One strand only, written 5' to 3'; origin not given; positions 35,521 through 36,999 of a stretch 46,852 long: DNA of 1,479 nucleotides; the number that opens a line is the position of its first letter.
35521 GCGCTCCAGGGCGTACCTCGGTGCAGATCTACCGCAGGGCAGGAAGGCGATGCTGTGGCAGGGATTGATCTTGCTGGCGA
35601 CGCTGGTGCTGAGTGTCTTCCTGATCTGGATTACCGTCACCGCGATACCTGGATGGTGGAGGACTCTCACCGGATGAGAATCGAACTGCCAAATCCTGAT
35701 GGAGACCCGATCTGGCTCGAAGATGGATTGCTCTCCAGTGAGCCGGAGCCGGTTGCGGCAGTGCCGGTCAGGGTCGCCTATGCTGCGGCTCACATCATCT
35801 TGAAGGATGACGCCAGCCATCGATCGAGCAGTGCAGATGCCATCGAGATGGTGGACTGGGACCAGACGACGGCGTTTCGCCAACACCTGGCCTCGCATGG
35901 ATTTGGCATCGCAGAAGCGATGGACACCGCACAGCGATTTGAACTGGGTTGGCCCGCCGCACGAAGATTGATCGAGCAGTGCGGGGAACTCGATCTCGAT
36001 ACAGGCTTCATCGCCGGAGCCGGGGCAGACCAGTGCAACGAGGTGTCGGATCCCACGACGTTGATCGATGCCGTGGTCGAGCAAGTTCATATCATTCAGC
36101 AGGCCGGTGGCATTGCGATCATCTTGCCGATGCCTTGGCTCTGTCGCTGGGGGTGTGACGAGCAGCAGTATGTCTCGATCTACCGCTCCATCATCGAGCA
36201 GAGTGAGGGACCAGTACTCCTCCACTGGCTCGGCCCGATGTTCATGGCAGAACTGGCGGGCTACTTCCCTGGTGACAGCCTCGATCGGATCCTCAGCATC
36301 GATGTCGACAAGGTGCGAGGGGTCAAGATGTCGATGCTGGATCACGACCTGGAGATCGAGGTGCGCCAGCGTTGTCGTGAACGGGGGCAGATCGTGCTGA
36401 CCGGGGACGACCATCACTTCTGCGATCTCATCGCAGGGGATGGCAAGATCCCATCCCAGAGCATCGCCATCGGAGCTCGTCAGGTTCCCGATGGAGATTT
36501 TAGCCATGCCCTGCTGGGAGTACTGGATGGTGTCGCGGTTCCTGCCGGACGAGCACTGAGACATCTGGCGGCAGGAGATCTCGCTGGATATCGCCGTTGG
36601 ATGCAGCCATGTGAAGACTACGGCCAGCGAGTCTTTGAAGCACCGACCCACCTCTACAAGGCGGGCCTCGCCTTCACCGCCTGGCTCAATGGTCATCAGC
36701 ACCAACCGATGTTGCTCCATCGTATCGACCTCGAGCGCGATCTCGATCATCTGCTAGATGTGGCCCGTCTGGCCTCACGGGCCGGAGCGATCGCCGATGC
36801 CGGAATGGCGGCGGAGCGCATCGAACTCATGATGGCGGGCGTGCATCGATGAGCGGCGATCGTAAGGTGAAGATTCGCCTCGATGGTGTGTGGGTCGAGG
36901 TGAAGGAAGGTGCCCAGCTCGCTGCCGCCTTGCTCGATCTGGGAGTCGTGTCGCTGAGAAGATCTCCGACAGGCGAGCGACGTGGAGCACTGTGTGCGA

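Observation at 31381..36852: Translationally coupled enolase-like / OYE-like / Nramp-fold / DUF993-like module embedded in a hydroxyproline operon: candidate undescribed catabolic system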

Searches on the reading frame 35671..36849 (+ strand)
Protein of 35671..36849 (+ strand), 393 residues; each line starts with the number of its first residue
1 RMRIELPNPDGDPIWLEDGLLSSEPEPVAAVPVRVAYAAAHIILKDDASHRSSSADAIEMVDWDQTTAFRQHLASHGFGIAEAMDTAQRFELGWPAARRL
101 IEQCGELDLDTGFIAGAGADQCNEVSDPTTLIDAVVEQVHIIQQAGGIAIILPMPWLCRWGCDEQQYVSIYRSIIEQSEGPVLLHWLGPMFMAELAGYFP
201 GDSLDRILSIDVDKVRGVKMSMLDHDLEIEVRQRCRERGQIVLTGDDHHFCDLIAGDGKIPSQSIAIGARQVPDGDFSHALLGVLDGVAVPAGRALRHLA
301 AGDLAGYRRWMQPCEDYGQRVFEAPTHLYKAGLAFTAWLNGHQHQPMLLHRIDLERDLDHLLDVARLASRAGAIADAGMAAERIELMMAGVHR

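Call 5: search_protein_families(library=pfam, proteins=[window:35671-36849:+], max_evalue=0.01)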
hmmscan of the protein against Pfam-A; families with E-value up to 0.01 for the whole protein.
window:35671-36849:+ (393 aa): 1 family
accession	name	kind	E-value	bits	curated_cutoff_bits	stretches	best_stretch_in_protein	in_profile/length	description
PF06187.17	DUF993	-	3.7e-87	293.2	24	1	24-388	21-377/382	Protein of unknown function (DUF993)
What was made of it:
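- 35674..36852 (+): DUF993 protein, 392 aa. TIM barrel of the N-acetylneuraminate-lyase/DHDPS type with an invariant Lys (K218; K219 in the numbering of alignment A2) on the sixth barrel strand. PF06187 293 bits (call 5).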

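Call 6: search_protein_families(library=ncbifam, proteins=[window:35671-36849:+], max_evalue=0.01)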
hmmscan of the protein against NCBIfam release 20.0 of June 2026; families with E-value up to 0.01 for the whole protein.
window:35671-36849:+ (393 aa): 0 families

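Call 8: search_solved_structures(query=window:35671-36849:+, max_evalue=10, show_alignments=1)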
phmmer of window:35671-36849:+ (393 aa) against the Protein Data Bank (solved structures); distinct sequences matched with E-value up to 10: 1.
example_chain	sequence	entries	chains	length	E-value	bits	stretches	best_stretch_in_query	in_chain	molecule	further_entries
4dnh_A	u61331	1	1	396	2.6e-49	171.5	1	33-389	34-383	Uncharacterized protein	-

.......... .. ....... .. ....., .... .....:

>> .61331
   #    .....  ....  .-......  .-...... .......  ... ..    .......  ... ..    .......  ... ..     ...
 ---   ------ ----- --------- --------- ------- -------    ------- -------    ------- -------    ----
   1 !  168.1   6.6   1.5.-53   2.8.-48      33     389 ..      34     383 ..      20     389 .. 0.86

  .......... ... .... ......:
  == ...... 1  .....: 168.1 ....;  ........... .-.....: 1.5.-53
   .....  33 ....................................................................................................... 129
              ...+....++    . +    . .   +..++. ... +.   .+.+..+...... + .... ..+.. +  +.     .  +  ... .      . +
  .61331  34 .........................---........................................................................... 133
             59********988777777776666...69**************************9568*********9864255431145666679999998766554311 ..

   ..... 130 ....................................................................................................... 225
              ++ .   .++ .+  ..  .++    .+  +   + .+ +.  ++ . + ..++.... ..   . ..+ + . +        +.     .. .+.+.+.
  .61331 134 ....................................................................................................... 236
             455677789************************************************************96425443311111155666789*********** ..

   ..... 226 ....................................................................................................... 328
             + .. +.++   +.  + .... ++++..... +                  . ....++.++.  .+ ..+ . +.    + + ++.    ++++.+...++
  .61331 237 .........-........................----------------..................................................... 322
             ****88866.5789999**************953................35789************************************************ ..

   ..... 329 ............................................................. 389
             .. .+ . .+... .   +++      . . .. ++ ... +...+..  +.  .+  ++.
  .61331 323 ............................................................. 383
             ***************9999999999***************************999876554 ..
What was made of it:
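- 35674..36852 (+): PDB 4dnh, an uncharacterised protein, at E 2.6e-49 (call 8).
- On DUF993 (PF06187): 4dnh at E 2.6e-49 (call 8).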

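Call 29: find_homologous_proteins(query=window:35671-36849:+)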
Query window:35671-36849:+ (393 aa): 1071 proteins with E <= 0.001 among 8000 candidates; the best 120 are listed.
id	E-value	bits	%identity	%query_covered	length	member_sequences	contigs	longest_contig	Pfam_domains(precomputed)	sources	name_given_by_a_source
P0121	2.5e-241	819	91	100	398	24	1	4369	PF06187.18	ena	-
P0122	7.1e-237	804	89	100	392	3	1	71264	PF06187.18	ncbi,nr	ncbi:MAG: DUF993 family protein [Planctomycetota bacterium]|nr:DUF993 family protein [Planctomycetot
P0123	3.0e-224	762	84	100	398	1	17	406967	PF06187.18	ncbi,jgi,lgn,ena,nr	ncbi:MAG: DUF993 family protein [Planctomycetota bacterium]|jgi:hypothetical protein|nr:DUF993 famil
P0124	1.5e-208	711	78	100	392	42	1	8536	PF06187.18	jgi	jgi:hypothetical protein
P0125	9.3e-206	702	77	100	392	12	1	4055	PF06187.18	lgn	-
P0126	1.3e-201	688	76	100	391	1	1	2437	PF06187.18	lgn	-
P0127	1.4e-200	685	76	100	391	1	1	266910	PF06187.18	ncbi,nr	ncbi:MAG: DUF993 family protein [Planctomycetota bacterium]|nr:DUF993 family protein [Planctomycetot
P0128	1.1e-194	665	74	100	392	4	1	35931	PF06187.18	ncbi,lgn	-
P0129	5.3e-193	660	73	100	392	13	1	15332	PF06187.18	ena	-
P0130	8.1e-193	659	74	100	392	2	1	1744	PF06187.18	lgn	-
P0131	9.4e-171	586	77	83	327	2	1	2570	PF06187.18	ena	-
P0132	1.3e-163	563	65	99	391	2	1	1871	PF06187.18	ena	-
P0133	4.6e-163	561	65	99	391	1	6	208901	PF06187.18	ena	-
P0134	4.2e-144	499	58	99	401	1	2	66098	PF06187.18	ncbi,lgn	-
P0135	2.1e-138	480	57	99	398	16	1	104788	PF06187.18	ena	-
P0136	1.1e-137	477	61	89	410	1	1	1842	PF06187.18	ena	-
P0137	5.0e-137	475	77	68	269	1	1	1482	PF06187.18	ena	-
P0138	3.6e-125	436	53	99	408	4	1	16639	PF06187.18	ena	-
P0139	1.1e-124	435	53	98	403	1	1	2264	PF06187.18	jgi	jgi:hypothetical protein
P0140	2.8e-124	433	55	99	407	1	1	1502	PF06187.18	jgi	jgi:hypothetical protein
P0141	2.5e-121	424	53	94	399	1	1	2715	PF06187.18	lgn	-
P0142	5.3e-121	422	51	99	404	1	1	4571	PF06187.18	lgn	-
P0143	1.1e-119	418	51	97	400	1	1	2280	PF06187.18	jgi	jgi:hypothetical protein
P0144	1.3e-119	418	56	91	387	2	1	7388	PF06187.18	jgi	jgi:hypothetical protein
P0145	2.9e-119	417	51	95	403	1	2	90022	PF06187.18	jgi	jgi:Protein of unknown function (DUF993)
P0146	1.4e-118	415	53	97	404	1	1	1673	PF06187.18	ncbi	-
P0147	1.6e-118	414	53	94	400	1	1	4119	PF06187.18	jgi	-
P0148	2.6e-118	414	52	95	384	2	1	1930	PF06187.18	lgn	-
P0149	2.6e-117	410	59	82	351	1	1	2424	PF06187.18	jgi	jgi:hypothetical protein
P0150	2.8e-117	410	53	98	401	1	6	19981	PF06187.18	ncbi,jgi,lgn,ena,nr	ncbi:MAG TPA: DUF993 family protein [Planctomycetota bacterium]|nr:DUF993 family protein [Planctomyc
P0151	6.0e-117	409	50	97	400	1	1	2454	PF06187.18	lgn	-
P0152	1.3e-116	408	52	99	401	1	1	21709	PF06187.18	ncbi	-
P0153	3.6e-116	407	52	98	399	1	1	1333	PF06187.18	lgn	-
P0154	5.3e-116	406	51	97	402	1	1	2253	PF06187.18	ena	-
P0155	2.4e-115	404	50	98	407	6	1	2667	PF06187.18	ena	-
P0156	7.1e-115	402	53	97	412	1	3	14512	PF06187.18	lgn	-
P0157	7.2e-115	402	51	94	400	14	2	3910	PF06187.18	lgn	-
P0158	8.3e-115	402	51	99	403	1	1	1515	PF06187.18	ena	-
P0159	1.1e-114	402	52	90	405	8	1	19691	PF06187.18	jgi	jgi:hypothetical protein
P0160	1.1e-114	402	50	97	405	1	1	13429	PF06187.18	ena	-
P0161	1.5e-114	401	52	97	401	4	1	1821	PF06187.18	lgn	-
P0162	1.6e-114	401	54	89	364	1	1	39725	PF06187.18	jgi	jgi:hypothetical protein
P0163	2.9e-114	400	50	97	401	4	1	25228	PF06187.18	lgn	-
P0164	3.5e-114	400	52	90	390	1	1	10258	PF06187.18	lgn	-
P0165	5.5e-114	399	48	97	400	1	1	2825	PF06187.18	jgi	jgi:hypothetical protein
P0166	8.1e-114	399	51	98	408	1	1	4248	PF06187.18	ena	-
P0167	9.9e-114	399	52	96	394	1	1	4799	PF06187.18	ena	-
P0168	1.2e-113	398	52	94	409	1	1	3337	PF06187.18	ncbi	-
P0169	1.3e-113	398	51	90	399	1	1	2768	PF06187.18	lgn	-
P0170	1.6e-113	398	50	99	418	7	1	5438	PF06187.18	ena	-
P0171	1.6e-113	398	52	99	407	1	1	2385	PF06187.18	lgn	-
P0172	1.7e-113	398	53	91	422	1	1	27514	PF06187.18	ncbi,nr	ncbi:MAG: dihydrodipicolinate synthase family protein, partial [Phycisphaerales bacterium]|nr:dihydr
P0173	2.3e-113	397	51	98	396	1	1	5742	PF06187.18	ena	-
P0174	4.2e-113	396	50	98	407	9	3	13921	PF06187.18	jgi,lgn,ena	-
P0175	5.1e-113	396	53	90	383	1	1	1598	PF06187.18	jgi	jgi:hypothetical protein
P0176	7.1e-113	396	50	99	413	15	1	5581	PF06187.18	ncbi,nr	ncbi:MAG: DUF993 family protein [Planctomycetia bacterium]|nr:DUF993 family protein [Planctomycetia 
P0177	8.8e-113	395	50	95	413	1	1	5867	PF06187.18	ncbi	-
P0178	1.0e-112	395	51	94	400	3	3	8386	PF06187.18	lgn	-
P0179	1.1e-112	395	52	100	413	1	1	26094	PF06187.18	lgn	-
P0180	1.5e-112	395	51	96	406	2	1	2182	PF06187.18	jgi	-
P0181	1.8e-112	394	51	97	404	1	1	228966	PF06187.18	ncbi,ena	-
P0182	1.8e-112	394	55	84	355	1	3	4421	PF06187.18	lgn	-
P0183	1.9e-112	394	54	88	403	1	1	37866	PF06187.18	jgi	-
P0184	2.1e-112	394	52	91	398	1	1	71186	PF06187.18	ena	-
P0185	2.7e-112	394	50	99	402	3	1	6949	PF06187.18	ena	-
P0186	3.9e-112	393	51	84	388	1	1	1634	PF06187.18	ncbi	-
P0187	4.7e-112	393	51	92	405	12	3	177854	PF06187.18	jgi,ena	jgi:hypothetical protein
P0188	6.1e-112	393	52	98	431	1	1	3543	PF06187.18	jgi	jgi:hypothetical protein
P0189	6.4e-112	393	51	91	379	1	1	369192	PF06187.18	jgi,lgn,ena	-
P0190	9.0e-112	392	52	92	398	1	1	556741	PF06187.18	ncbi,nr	ncbi:MAG: dihydrodipicolinate synthase family protein [Phycisphaerales bacterium]|nr:dihydrodipicoli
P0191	1.0e-111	392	50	98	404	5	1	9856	PF06187.18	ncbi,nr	ncbi:MAG TPA: DUF993 family protein [Planctomycetota bacterium]|nr:DUF993 family protein [Planctomyc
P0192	1.3e-111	392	51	94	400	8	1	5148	PF06187.18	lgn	-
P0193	1.3e-111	392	51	98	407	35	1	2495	PF06187.18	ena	-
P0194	2.3e-111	391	50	97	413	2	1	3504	PF06187.18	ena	-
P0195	2.8e-111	390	52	92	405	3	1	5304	PF06187.18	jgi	jgi:hypothetical protein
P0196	3.1e-111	390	52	91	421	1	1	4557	PF06187.18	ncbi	-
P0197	4.6e-111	390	52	90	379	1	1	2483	PF06187.18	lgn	-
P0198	5.2e-111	390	51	94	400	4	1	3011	PF06187.18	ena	-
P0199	9.1e-111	389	49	98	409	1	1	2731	PF06187.18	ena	-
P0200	1.0e-110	389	48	95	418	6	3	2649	PF06187.18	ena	-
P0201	1.1e-110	388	52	91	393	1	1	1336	PF06187.18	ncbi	-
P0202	1.6e-110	388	52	87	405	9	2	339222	PF06187.18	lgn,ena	-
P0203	1.7e-110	388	51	99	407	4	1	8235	PF06187.18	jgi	-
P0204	1.7e-110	388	49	97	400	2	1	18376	PF06187.18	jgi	jgi:hypothetical protein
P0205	1.8e-110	388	51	91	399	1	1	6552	PF06187.18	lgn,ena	-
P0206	2.0e-110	388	49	99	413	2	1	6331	PF06187.18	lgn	-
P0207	2.3e-110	387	53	92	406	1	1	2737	PF06187.18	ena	-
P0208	2.6e-110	387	52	94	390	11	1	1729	PF06187.18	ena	-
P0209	2.7e-110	387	50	95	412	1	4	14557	PF06187.18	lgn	-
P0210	2.7e-110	387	49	99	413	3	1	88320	PF06187.18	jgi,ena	jgi:hypothetical protein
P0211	3.2e-110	387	49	99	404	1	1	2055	PF06187.18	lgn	-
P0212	4.2e-110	387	50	97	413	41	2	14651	PF06187.18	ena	-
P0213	4.8e-110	386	53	90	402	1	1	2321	PF06187.18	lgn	-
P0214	5.6e-110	386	51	99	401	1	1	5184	PF06187.18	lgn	-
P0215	9.5e-110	385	51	90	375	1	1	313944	PF06187.18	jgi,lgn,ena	-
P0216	1.4e-109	385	53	85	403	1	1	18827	PF06187.18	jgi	jgi:hypothetical protein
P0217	1.7e-109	385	52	91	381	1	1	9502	PF06187.18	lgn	-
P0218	1.8e-109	385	49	89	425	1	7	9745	PF06187.18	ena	-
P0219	2.3e-109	384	50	98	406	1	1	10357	PF06187.18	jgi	jgi:uncharacterized protein DUF993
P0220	2.5e-109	384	51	89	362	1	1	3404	PF06187.18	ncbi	ncbi:MAG: DUF993 family protein, partial [Phycisphaerales bacterium JB041]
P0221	2.7e-109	384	49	95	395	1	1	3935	PF06187.18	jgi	-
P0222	2.9e-109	384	50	95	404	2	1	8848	PF06187.18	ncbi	ncbi:MAG: DUF993 family protein [Planctomycetota bacterium]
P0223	2.9e-109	384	52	90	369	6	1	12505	PF06187.18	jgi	-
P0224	3.2e-109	384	52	92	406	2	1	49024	PF06187.18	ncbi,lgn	-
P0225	3.3e-109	384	51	98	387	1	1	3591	PF06187.18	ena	-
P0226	3.6e-109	383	53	90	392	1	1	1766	PF06187.18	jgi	-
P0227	3.7e-109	383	48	98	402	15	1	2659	PF06187.18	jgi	jgi:hypothetical protein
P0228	3.9e-109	383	53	91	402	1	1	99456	PF06187.18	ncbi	-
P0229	5.1e-109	383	48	99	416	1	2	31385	PF06187.18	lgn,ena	-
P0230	6.0e-109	383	51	97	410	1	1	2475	PF06187.18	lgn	-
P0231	6.0e-109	383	51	90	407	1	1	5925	PF06187.18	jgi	-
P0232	6.1e-109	383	50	95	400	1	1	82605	PF06187.18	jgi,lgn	-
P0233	6.7e-109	383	48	98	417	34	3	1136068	PF06187.18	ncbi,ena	-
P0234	8.5e-109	382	49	97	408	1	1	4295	PF06187.18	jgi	jgi:hypothetical protein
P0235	8.7e-109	382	51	90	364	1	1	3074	PF06187.18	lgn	-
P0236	9.0e-109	382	51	92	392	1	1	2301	PF06187.18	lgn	-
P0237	9.0e-109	382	51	92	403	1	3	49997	PF06187.18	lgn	-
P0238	1.1e-108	382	52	90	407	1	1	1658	PF06187.18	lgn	-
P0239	1.1e-108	382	54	83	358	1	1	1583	PF06187.18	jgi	jgi:hypothetical protein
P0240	1.8e-108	381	48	99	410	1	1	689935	PF06187.18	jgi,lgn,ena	-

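Call 32: search_solved_structures(query=A2, max_evalue=10, show_alignments=3)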
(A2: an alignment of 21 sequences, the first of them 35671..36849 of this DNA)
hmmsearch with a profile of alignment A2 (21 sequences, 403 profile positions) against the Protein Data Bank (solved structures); distinct sequences matched with E-value up to 10: 6.
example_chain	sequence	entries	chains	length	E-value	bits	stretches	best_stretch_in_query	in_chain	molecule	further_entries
4dnh_A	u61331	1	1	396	6.8e-85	288.2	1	30-399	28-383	Uncharacterized protein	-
3bt7_A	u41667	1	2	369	0.043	15.5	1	312-367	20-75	tRNA (uracil-5-)-methyltransferase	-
6tfl_A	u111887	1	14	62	0.2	13.3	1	227-273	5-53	RNA-binding protein Lsm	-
6hdi_A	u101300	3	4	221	1.3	10.7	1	200-234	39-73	Beta-phosphoglucomutase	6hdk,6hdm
8q1c_A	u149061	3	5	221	1.3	10.6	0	200-305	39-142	Beta-phosphoglucomutase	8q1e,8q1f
6ydj_A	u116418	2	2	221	1.3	10.6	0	200-305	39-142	Beta-phosphoglucomutase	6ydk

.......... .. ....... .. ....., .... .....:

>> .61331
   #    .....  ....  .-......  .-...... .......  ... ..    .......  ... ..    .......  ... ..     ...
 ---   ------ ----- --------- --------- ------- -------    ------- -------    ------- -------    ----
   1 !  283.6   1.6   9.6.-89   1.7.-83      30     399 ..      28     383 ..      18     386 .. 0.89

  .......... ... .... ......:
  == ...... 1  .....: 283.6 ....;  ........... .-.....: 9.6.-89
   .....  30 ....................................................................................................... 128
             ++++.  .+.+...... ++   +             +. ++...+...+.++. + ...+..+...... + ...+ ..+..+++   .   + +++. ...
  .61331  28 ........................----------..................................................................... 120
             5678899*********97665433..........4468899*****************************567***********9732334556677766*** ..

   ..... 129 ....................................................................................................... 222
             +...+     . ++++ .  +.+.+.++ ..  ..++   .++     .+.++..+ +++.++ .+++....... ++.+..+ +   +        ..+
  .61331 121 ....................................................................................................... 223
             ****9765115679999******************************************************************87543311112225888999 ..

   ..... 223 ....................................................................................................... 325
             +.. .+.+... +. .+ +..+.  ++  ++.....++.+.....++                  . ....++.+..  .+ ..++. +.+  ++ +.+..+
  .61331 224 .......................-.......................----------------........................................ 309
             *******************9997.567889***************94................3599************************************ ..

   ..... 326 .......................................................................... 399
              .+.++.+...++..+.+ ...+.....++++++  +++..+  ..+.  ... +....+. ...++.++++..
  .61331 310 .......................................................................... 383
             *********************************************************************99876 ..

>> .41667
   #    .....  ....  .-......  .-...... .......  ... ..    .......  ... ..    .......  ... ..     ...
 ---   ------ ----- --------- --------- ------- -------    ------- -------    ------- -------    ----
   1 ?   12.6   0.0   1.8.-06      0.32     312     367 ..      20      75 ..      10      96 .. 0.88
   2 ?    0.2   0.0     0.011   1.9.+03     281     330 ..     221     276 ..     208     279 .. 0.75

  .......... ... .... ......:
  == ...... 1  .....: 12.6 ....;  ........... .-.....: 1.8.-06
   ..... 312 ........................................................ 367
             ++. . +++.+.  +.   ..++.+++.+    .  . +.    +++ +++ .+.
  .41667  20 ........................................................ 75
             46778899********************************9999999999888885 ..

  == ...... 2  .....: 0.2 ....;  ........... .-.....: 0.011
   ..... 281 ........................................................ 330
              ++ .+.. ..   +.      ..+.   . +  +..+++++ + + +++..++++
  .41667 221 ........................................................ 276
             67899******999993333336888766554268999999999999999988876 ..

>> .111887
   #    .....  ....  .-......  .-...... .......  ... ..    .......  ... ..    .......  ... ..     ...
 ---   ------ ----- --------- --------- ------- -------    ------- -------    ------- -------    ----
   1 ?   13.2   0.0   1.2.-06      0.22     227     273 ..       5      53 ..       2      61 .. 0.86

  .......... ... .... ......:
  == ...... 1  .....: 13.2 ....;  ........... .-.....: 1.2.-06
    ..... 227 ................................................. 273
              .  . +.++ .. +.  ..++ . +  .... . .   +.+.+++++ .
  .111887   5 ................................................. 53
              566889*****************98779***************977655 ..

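Call 39: predict_structure(alignment_id=A2)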
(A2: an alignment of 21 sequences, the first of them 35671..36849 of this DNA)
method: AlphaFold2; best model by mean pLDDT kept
length: 393 residues; sequences in the alignment: 21
mean_pLDDT: 94.3   pTM: 0.92
mean pLDDT of the five models: 94.3, 92.4, 91.6, 91.4, 90.4
residues with pLDDT >= 90: 347; 70-90: 42; 50-70: 4; < 50: 0
segments of 3 or more residues with pLDDT < 50: none
pLDDT, mean of each block of 10 residues (from residue 1): 90 91 88 95 90 80 97 97 92 94 97 96 96 98 98 96 97 97 94 91 97 97 94 96 96 95 92 96 96 97 96 98 93 97 92 92 97 97 93 72
secondary structure, 60 per line:
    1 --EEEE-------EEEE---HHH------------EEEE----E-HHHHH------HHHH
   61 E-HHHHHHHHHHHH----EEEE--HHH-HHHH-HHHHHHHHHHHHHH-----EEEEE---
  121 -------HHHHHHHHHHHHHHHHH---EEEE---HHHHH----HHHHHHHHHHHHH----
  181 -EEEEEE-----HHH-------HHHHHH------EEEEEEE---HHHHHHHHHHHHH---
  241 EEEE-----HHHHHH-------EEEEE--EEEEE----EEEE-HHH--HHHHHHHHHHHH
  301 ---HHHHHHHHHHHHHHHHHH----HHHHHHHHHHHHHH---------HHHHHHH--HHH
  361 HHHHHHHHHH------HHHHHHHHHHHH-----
elements in order: E3-6 E14-17 E36-39 H46-50 H57-60 H63-74 E79-82 H89-92 H94-107 E113-117 H128-144 E148-151 H155-159 H164-176 E182-187 H203-208 E215-221 H225-237 E241-244 H250-255 E263-267 E270-274 E279-282 H289-300 H304-321 H326-339 H349-355 H358-370 H377-388
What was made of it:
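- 35674..36852 (+): AlphaFold2 pLDDT 94.3 (call 39).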
